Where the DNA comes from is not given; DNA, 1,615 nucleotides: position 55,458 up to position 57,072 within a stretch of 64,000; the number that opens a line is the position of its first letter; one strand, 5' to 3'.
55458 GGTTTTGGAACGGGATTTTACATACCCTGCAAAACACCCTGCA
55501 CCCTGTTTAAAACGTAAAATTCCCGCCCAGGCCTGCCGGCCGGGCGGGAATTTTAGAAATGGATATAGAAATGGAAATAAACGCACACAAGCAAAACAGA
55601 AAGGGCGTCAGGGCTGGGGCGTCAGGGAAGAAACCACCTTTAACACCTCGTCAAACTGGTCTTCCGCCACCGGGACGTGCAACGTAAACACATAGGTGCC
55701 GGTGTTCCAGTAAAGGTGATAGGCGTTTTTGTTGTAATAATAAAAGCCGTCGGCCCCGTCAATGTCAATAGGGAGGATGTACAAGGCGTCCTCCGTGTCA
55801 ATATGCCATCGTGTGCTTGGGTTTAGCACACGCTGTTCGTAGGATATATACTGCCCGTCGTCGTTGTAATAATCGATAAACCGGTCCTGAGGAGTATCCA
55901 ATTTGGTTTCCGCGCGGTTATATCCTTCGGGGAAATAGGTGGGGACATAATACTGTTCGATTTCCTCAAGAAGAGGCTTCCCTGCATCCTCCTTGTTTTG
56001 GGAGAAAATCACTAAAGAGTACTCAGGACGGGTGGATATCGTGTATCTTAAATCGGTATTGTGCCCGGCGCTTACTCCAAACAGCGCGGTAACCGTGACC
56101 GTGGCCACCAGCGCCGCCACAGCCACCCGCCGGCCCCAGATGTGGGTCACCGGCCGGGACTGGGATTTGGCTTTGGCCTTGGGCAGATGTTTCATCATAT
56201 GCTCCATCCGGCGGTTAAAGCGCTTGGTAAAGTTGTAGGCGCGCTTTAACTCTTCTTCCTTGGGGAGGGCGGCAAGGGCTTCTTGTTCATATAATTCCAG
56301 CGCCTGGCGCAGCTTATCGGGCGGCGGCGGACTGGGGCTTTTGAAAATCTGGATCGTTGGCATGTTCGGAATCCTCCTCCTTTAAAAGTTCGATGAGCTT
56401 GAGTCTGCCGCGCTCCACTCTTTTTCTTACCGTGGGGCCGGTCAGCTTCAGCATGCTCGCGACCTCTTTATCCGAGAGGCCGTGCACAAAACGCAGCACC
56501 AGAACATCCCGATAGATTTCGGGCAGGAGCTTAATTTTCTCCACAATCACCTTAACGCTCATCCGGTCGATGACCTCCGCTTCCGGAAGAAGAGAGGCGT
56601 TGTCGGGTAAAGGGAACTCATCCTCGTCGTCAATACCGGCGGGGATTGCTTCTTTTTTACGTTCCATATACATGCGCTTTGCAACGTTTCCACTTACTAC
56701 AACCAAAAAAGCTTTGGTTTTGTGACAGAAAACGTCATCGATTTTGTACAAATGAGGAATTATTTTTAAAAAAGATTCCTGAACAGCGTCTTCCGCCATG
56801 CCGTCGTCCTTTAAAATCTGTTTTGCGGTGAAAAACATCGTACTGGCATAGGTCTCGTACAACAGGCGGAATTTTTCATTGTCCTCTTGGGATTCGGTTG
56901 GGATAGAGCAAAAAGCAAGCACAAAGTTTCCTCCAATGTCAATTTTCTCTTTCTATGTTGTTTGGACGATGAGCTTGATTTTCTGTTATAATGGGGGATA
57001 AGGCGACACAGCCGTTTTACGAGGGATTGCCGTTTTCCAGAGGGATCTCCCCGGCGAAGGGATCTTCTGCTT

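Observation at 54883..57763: Co-oriented module: SipW-like (possibly degenerate) signal peptidase, sigma factor, anti-sigma factor, small secreted protein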

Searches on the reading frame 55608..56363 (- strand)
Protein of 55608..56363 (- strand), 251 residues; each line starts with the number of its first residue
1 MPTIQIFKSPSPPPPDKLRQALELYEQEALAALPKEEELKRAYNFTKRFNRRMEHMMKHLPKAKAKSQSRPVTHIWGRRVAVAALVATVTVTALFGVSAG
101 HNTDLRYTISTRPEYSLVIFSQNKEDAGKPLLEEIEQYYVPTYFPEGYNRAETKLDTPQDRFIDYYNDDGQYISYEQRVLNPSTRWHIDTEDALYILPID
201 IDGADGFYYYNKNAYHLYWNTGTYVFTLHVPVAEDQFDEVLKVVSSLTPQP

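Call 3: search_protein_families(library=pfam, proteins=[window:55608-56363:-], max_evalue=1)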
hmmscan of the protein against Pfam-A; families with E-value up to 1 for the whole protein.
window:55608-56363:- (251 aa): 2 families
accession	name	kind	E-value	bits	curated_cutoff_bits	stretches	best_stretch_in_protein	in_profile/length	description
PF14285.11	DUF4367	-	5.5e-15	56.2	22.1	1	139-246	2-109/110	Domain of unknown function (DUF4367)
PF22654.1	DUF7008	-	0.048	13.1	42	1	108-167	198-260/368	Domain of unknown function (DUF7008)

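Call 4: search_protein_families(library=ncbifam, proteins=[window:55608-56363:-], max_evalue=1)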
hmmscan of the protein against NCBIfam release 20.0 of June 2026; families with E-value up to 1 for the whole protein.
window:55608-56363:- (251 aa): 1 family
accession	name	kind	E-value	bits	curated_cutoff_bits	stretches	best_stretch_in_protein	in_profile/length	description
NF038083.1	CU044_5270_fam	subfamily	0.006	16.4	100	1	51-120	7-70/284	CU044_5270 family protein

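Call 75: search_protein_families(library=padloc, proteins=[window:55608-56363:-], max_evalue=0.01)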
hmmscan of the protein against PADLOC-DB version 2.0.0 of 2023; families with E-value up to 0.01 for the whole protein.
window:55608-56363:- (251 aa): 0 families

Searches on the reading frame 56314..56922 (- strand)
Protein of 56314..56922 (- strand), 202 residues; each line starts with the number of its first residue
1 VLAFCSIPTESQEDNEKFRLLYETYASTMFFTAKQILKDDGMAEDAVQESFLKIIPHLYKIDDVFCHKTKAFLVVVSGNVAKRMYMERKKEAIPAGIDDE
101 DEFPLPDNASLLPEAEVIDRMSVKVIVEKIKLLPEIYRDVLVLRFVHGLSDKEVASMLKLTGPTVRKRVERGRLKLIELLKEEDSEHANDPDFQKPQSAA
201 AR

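Call 3: search_protein_families(library=pfam, proteins=[window:56314-56922:-], max_evalue=1)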
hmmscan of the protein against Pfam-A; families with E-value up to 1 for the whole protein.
window:56314-56922:- (202 aa): 7 families
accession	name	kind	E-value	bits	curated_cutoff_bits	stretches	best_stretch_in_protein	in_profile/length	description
PF08281.18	Sigma70_r4_2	-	1.2e-10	41.3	25.7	1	127-176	5-54/54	Sigma-70, region 4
PF04545.22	Sigma70_r4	-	1.3e-07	31.5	24.1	1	132-176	4-48/50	Sigma-70, region 4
PF04542.20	Sigma70_r2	-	4.2e-05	23.7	24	1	21-89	1-69/71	Sigma-70 region 2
PF07638.17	Sigma70_ECF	-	0.0091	16.3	21.1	1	127-176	130-179/185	ECF sigma factor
PF06530.18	Phage_antitermQ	-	0.012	15.9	26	1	119-173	49-103/118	Phage antitermination protein Q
PF13404.12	HTH_AsnC-type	-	0.015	15.6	27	1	150-171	19-40/42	AsnC-type helix-turn-helix domain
PF12728.13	HTH_17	-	0.13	13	27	1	149-175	2-28/51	Helix-turn-helix domain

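Call 4: search_protein_families(library=ncbifam, proteins=[window:56314-56922:-], max_evalue=1)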
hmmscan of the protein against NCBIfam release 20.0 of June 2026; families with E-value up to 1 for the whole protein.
window:56314-56922:- (202 aa): 98 families (the best 25 are shown)
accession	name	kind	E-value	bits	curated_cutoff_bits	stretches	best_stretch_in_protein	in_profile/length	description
NF008888.0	PRK11922.1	equivalog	6.9e-21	74.9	204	1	11-183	25-199/231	RNA polymerase sigma factor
NF007223.0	PRK09641.1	equivalog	8e-20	71.5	209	1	12-180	14-184/187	RNA polymerase sigma factor SigW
NF058625.1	sigma_PG0214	equivalog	8e-19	68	130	1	16-186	4-167/170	GFO_1088 family ECF-type sigma factor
TIGR02937.1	sigma70-ECF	superfamily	4.3e-18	65.5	42.9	1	17-178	2-163/165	sigma-70 family RNA polymerase sigma factor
TIGR02950.1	SigM_subfam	subfamily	1.8e-17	63.6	147.95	1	21-179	5-157/159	RNA polymerase sigma factor, SigM family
NF008891.0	PRK11924.1-5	subfamily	3.8e-17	63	259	1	16-178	3-161/171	RNA polymerase sigma factor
TIGR02985.1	Sig70_bacteroi1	subfamily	4.4e-17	62.8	126.4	1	16-176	1-158/162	RNA polymerase sigma-70 factor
NF009170.0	PRK12517.1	subfamily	2.8e-16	59.5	197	1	11-187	18-183/188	RNA polymerase sigma factor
TIGR02983.1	SigE-fam_strep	subfamily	5.5e-16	58.9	141.55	1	13-183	3-161/162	SigE family RNA polymerase sigma factor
NF009195.0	PRK12543.1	subfamily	5.8e-14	52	197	1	12-183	16-181/192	RNA polymerase sigma factor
NF009194.0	PRK12542.1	equivalog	6.6e-14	52.5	211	1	12-179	5-169/185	RNA polymerase sigma factor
NF009171.0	PRK12518.1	equivalog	1.8e-13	50.7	208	1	11-183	22-187/191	RNA polymerase sigma factor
TIGR02959.1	SigZ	equivalog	3.2e-13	49.8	168.65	1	31-181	11-149/170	RNA polymerase sigma factor SigZ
NF009167.0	PRK12514.1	equivalog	5.9e-13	49.1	265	1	11-180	15-178/180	RNA polymerase sigma factor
NF007226.0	PRK09644.1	equivalog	6.3e-13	49.1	199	1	22-186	7-163/166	RNA polymerase sigma factor SigM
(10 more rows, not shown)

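Call 59: find_related_loci(query=A6, collection=metagenome_contigs, flank=6000)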
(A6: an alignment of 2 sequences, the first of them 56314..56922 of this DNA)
Query A6 (202 aa) in metagenome_contigs; peptide patterns used: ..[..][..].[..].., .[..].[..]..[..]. (x = any residue, [..] = any of these).
267 stretches matched a pattern; 1 encode a relative of the query (tblastn E <= 1e-3); 1 distinct loci.
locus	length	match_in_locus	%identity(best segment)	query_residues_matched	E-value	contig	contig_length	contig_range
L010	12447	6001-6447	24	18-172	5e-7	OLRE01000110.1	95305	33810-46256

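Call 60: find_homologous_proteins(query=A6, max_evalue=1e-10)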
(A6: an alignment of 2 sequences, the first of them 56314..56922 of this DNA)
Query A6 (2 sequences) (202 aa, profile of the alignment): 77 proteins with E <= 1e-10 among 1878 candidates.
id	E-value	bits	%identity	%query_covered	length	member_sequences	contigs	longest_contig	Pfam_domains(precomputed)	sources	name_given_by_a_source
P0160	3.2e-116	404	49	92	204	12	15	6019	PF04545.23,PF08281.19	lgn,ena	-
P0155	4.0e-115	401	100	100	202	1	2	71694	PF04545.23,PF08281.19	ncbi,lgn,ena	-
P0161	6.5e-57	210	47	87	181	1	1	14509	PF07638.18,PF04545.23,PF04542.21,PF08281.19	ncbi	-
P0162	9.5e-57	210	47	90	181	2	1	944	PF07638.18,PF04545.23,PF04542.21,PF08281.19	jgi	-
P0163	1.4e-53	199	42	93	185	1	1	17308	PF04542.21,PF08281.19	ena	-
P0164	3.9e-53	198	43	87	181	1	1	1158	PF04545.23,PF04542.21,PF08281.19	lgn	-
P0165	7.4e-53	197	43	87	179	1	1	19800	PF04545.23,PF04542.21,PF08281.19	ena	-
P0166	1.3e-52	196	42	91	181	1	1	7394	PF04542.21,PF08281.19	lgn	-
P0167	1.6e-52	196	45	86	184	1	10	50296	PF04545.23,PF04542.21,PF08281.19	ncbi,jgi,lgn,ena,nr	ncbi:MAG TPA: sigma-70 family RNA polymerase sigma factor [Candidatus Atribacteria bacterium]|nr:sig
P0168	2.6e-52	195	45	91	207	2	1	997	PF04545.23,PF08281.19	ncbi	-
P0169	3.6e-52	195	42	90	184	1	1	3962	PF04545.23,PF04542.21,PF08281.19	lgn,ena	-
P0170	4.8e-52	194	42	91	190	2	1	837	PF07638.18,PF04545.23,PF04542.21,PF08281.19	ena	-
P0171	1.4e-51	193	46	83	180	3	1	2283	PF08281.19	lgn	-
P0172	3.7e-51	192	42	91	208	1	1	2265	PF04545.23,PF04542.21,PF08281.19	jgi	-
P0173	9.7e-51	190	46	85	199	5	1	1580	PF07638.18,PF04545.23,PF04542.21,PF08281.19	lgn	-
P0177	3.5e-50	188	43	92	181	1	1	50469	PF07638.18,PF04545.23,PF04542.21,PF08281.19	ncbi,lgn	-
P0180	2.8e-48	182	44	91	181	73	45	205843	PF04545.23,PF04542.21,PF08281.19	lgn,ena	-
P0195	1.9e-44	170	43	89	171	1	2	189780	PF07638.18,PF04545.23,PF04542.21,PF08281.19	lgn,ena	-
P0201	1.9e-40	157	36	89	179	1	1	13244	PF07638.18,PF04545.23,PF04542.21,PF08281.19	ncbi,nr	ncbi:MAG: sigma-70 family RNA polymerase sigma factor [Ruminococcus sp.]|nr:sigma-70 family RNA poly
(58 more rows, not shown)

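Call 61: find_encoding_contigs(protein=P0161, flank=5000, max_places=2)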
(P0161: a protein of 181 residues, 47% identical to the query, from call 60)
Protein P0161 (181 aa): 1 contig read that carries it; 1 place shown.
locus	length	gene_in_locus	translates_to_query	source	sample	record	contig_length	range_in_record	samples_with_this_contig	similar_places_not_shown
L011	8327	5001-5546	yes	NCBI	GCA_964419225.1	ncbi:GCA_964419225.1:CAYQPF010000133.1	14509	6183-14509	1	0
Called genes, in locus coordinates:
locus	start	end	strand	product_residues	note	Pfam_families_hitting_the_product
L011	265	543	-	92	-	-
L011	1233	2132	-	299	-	PF13676:TIR_2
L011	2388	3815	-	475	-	PF04326:SLFN_AlbA_2, PF13749:HATPase_c_4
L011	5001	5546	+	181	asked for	PF07638:Sigma70_ECF (weak), PF04542:Sigma70_r2, PF08281:Sigma70_r4_2, PF04545:Sigma70_r4 (weak)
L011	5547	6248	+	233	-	PF14285:DUF4367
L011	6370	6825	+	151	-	-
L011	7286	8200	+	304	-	-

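Call 62: find_encoding_contigs(protein=P0180, flank=5000, max_places=2)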
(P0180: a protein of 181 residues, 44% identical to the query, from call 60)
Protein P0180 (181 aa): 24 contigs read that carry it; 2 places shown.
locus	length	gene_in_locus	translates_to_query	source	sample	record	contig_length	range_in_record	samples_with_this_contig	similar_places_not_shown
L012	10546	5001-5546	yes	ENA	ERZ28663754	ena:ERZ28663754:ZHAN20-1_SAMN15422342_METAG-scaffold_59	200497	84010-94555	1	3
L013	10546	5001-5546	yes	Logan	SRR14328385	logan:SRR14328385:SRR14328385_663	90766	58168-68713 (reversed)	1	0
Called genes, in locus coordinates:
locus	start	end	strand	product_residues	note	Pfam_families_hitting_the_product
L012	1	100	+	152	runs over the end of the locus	PF04138:GtrA_DPMS_TM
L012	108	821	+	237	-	PF00891:Methyltransf_2, PF02353:CMAS (weak), PF01209:Ubie_methyltran (weak), PF13489:Methyltransf_23, PF13649:Methyltransf_25, PF13847:Methyltransf_31, PF08241:Methyltransf_11, PF08242:Methyltransf_12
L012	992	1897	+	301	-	PF00149:Metallophos, PF12850:Metallophos_2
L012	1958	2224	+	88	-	-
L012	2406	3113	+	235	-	PF00005:ABC_tran, PF13304:AAA_21 (faint)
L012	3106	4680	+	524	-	-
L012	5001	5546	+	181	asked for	PF04542:Sigma70_r2, PF08281:Sigma70_r4_2, PF04545:Sigma70_r4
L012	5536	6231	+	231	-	PF14285:DUF4367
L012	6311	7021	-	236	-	PF07947:YhhN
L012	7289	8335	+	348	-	PF00356:LacI, PF00532:Peripla_BP_1 (weak), PF13407:Peripla_BP_4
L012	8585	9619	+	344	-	PF00294:PfkB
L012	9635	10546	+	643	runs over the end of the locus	PF02776:TPP_enzyme_N, PF00205:TPP_enzyme_M, PF02775:TPP_enzyme_C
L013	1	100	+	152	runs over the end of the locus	PF04138:GtrA_DPMS_TM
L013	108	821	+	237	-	PF00891:Methyltransf_2, PF02353:CMAS (weak), PF01209:Ubie_methyltran (weak), PF13489:Methyltransf_23, PF13649:Methyltransf_25, PF13847:Methyltransf_31, PF08241:Methyltransf_11, PF08242:Methyltransf_12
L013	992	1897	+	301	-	PF00149:Metallophos, PF12850:Metallophos_2 (weak)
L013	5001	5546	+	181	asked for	PF04542:Sigma70_r2, PF08281:Sigma70_r4_2, PF04545:Sigma70_r4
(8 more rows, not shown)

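Call 63: find_encoding_contigs(protein=P0167, flank=5000, max_places=2)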
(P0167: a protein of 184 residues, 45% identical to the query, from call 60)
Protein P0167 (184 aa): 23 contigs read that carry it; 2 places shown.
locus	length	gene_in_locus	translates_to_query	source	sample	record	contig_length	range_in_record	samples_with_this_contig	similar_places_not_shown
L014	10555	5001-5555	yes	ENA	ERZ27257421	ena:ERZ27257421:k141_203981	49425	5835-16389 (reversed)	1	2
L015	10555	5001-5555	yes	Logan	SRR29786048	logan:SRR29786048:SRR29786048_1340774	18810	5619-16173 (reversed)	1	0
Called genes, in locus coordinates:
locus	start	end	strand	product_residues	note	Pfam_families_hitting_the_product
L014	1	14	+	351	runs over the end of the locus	PF00294:PfkB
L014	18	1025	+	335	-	-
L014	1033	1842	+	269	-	PF00702:Hydrolase, PF13419:HAD_2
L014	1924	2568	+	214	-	PF13580:SIS_2, PF01380:SIS (weak)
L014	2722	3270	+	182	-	PF04542:Sigma70_r2, PF08281:Sigma70_r4_2, PF04545:Sigma70_r4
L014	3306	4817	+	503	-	-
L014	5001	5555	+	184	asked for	PF04542:Sigma70_r2, PF08281:Sigma70_r4_2, PF04545:Sigma70_r4 (weak)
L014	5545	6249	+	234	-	PF14285:DUF4367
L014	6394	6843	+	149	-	-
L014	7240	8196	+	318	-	PF08279:HTH_11 (weak), PF13280:WYL, PF25583:WCX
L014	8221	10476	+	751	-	PF01966:HD (weak), PF04851:ResIII, PF00270:DEAD, PF02562:PhoH (faint), PF13401:AAA_22 (faint), PF00271:Helicase_C (weak), PF22590:Cas3-like_C_2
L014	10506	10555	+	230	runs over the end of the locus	PF09704:Cas_Cas5d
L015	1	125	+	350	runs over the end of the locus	PF00294:PfkB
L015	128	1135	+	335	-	-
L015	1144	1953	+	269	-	PF00702:Hydrolase, PF13419:HAD_2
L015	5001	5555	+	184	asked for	PF04542:Sigma70_r2, PF08281:Sigma70_r4_2, PF04545:Sigma70_r4 (weak)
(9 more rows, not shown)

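Call 67: find_encoding_contigs(protein=P0195, flank=4000, max_places=1)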
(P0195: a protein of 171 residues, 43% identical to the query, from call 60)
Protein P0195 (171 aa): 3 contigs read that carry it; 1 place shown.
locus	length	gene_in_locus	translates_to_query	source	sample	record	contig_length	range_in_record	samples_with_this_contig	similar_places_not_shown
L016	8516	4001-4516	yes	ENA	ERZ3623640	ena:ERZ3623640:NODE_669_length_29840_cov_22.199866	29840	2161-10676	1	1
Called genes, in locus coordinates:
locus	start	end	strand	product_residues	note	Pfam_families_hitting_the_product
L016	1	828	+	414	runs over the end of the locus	-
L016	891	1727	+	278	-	PF01261:AP_endonuc_2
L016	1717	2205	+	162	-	PF02870:Methyltransf_1N, PF01035:DNA_binding_1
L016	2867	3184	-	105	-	PF05016:ParE_toxin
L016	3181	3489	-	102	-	PF04221:RelB (weak)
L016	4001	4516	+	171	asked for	PF04542:Sigma70_r2, PF07638:Sigma70_ECF (weak), PF08281:Sigma70_r4_2, PF04545:Sigma70_r4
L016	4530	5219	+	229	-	PF14285:DUF4367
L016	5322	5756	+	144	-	-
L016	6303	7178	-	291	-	-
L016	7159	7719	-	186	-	PF07638:Sigma70_ECF (weak), PF04542:Sigma70_r2, PF08281:Sigma70_r4_2, PF04545:Sigma70_r4 (weak), PF06056:Terminase_5 (weak)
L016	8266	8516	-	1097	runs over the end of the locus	PF13643:DUF4145, PF04313:HSDR_N (weak), PF00270:DEAD, PF04851:ResIII, PF18766:SWI2_SNF2, PF00271:Helicase_C (weak), PF08463:EcoEI_R_C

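Call 68: find_encoding_contigs(protein=P0201, flank=4000, max_places=1)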
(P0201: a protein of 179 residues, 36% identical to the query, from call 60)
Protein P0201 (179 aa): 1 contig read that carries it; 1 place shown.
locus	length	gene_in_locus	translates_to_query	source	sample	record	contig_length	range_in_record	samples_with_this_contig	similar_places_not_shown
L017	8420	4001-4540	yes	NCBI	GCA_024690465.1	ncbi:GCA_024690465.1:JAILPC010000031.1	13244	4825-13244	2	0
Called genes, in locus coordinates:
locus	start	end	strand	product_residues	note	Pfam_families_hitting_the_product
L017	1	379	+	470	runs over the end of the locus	PF02934:GatB_N, PF02637:GatB_Yqey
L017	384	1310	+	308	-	PF01183:Glyco_hydro_25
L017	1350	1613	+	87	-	PF04703:FaeA (weak), PF13412:HTH_24 (weak)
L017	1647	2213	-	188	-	PF04542:Sigma70_r2, PF08281:Sigma70_r4_2, PF00196:GerE (faint)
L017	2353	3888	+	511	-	PF05362:Lon_C, PF13541:ChlI, PF00493:MCM (faint), PF00158:Sigma54_activat (faint), PF01078:Mg_chelatase, PF07728:AAA_5 (faint), PF13335:Mg_chelatase_C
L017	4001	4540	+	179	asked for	PF07638:Sigma70_ECF (faint), PF04542:Sigma70_r2, PF04545:Sigma70_r4, PF08281:Sigma70_r4_2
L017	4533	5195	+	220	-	PF14285:DUF4367 (weak)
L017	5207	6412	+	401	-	PF02368:Big_2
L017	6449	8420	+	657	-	?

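Call 69: find_encoding_contigs(protein=P0177, flank=4000, max_places=1)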
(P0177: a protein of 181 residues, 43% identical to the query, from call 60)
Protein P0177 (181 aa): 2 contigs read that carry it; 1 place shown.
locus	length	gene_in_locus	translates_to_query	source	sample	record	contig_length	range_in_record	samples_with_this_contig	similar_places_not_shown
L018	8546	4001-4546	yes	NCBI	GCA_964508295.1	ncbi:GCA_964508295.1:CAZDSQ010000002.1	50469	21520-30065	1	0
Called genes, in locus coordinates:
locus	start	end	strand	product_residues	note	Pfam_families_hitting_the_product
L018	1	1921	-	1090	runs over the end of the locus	PF21445:ADDB_N, PF13361:UvrD_C, PF12705:PDDEXK_1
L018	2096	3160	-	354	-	-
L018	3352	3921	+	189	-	PF06130:PTAC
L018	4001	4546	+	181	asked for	PF07638:Sigma70_ECF (weak), PF04542:Sigma70_r2, PF08281:Sigma70_r4_2, PF04545:Sigma70_r4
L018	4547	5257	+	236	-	PF14285:DUF4367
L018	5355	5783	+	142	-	-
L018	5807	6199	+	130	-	-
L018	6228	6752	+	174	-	PF04892:VanZ-LLP1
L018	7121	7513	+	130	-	-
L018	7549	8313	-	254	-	PF03807:F420_oxidored (weak), PF14748:P5CR_dimer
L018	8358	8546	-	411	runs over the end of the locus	PF00171:Aldedh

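Call 75: search_protein_families(library=padloc, proteins=[window:56314-56922:-], max_evalue=0.01)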
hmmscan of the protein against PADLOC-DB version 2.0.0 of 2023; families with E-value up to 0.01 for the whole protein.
window:56314-56922:- (202 aa): 0 families

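Call 83: search_protein_families(library=pfam, proteins=[L011:6370-6825:+, L014:6394-6843:+, L018:5355-5783:+, L018:5807-6199:+, L011:5547-6248:+, L014:5545-6249:+, L018:4547-5257:+, L011:7286-8200:+], max_evalue=0.1)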
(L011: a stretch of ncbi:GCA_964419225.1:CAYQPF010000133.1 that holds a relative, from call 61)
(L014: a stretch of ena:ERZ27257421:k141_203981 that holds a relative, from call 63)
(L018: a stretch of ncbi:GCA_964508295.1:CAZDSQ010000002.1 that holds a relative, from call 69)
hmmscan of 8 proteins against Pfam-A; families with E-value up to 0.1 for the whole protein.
L011:6370-6825:+ (151 aa): 0 families

L014:6394-6843:+ (149 aa): 0 families

L018:5355-5783:+ (142 aa): 0 families

L018:5807-6199:+ (130 aa): 1 family
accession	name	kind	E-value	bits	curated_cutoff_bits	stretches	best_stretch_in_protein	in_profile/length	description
PF02653.21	BPD_transp_2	-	0.069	12.7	26.8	1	7-70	84-147/269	Branched-chain amino acid transport system / permease component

L011:5547-6248:+ (233 aa): 3 families
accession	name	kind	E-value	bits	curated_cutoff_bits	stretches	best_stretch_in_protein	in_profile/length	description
PF14285.11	DUF4367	-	2.7e-21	76.5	22.1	1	127-229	2-110/110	Domain of unknown function (DUF4367)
PF18581.7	SYCP2_ARLD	-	0.018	15.4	27.8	0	9-144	4-135/175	Synaptonemal complex 2 armadillo-repeat-like domain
PF24663.1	DUF7651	-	0.051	13.5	27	1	13-66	49-104/205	Domain of unknown function (DUF7651)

L014:5545-6249:+ (234 aa): 2 families
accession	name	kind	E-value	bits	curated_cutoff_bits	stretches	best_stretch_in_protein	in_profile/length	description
PF14285.11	DUF4367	-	2.2e-20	73.6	22.1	1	123-227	2-110/110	Domain of unknown function (DUF4367)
PF08730.15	Rad33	-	0.054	13.9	21.7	1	98-150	14-65/165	Rad33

L018:4547-5257:+ (236 aa): 2 families
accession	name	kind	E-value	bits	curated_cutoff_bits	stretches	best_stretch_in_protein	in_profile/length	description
PF14285.11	DUF4367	-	3.8e-15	56.7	22.1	1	128-232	2-110/110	Domain of unknown function (DUF4367)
PF00403.32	HMA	-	0.095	13.5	24.8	0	198-235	22-59/62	Heavy-metal-associated domain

L011:7286-8200:+ (304 aa): 0 families
